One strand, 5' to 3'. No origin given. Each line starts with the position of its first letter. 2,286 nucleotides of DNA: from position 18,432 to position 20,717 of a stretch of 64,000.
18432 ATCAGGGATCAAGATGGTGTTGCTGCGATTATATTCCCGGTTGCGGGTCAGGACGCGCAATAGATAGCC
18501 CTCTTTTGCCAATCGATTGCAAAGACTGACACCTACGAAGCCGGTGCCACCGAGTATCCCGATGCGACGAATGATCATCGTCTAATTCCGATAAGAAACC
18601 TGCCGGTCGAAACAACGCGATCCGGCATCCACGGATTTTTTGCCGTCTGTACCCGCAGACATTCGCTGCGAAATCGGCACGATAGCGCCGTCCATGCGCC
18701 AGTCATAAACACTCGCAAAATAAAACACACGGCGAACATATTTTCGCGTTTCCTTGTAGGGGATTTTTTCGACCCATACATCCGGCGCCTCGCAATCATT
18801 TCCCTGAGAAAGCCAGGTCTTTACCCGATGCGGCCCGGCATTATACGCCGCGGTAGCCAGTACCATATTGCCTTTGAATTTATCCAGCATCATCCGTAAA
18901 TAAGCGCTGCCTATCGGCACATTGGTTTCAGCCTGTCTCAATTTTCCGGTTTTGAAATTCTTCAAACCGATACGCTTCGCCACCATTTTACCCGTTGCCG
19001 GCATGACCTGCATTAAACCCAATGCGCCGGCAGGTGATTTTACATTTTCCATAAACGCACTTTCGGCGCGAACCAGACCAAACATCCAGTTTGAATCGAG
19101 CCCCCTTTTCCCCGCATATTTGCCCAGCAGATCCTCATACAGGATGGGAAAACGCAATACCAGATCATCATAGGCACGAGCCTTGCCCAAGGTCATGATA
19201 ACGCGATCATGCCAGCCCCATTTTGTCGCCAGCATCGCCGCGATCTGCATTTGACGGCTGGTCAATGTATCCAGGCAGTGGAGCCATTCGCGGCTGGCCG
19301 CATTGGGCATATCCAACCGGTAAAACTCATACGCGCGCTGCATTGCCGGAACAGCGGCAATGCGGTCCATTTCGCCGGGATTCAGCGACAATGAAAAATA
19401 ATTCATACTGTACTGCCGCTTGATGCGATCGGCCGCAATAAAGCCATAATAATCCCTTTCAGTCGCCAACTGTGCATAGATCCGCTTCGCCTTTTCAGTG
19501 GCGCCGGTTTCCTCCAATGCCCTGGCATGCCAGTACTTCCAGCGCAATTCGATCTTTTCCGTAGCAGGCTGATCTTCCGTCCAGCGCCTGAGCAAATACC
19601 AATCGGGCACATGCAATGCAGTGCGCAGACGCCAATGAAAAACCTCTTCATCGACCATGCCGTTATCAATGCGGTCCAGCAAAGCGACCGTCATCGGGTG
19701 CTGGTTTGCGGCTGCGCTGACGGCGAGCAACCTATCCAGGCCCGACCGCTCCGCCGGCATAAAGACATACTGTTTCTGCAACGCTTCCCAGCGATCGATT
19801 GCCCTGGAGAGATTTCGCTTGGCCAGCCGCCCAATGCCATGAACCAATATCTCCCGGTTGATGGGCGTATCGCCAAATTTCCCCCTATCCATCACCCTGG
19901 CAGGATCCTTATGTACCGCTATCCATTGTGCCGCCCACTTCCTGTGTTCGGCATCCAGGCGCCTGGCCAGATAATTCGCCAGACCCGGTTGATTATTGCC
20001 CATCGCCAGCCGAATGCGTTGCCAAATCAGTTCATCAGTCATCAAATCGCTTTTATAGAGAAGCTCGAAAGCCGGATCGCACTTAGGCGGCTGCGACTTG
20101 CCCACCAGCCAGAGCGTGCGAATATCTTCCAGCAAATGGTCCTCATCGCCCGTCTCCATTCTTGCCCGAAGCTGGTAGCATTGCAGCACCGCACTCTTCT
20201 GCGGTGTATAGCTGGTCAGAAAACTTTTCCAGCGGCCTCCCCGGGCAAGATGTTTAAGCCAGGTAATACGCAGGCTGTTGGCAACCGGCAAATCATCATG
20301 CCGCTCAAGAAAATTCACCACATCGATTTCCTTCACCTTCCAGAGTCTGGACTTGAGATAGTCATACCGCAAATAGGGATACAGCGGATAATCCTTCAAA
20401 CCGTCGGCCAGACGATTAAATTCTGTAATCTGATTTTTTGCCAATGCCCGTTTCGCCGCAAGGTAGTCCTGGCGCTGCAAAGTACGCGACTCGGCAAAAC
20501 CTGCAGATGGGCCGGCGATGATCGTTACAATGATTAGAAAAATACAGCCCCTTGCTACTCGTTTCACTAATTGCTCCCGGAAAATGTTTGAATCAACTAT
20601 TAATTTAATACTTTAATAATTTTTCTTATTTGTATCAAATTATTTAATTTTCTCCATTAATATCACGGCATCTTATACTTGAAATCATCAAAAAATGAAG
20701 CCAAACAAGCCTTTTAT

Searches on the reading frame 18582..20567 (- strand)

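Call 65: search_protein_families(library=pfam, proteins=[window:18582-20567:-], max_evalue=0.0001)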
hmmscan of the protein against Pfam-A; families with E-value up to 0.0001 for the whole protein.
window:18582-20567:- (661 aa): 2 families
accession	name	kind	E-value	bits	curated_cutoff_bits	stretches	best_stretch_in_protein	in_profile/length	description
PF01464.25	SLT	-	4.1e-25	88.1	21.3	1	481-589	3-108/117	Transglycosylase SLT domain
PF14718.12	SLT_L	-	4.6e-18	65.6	25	1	403-469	2-68/68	Soluble lytic murein transglycosylase L domain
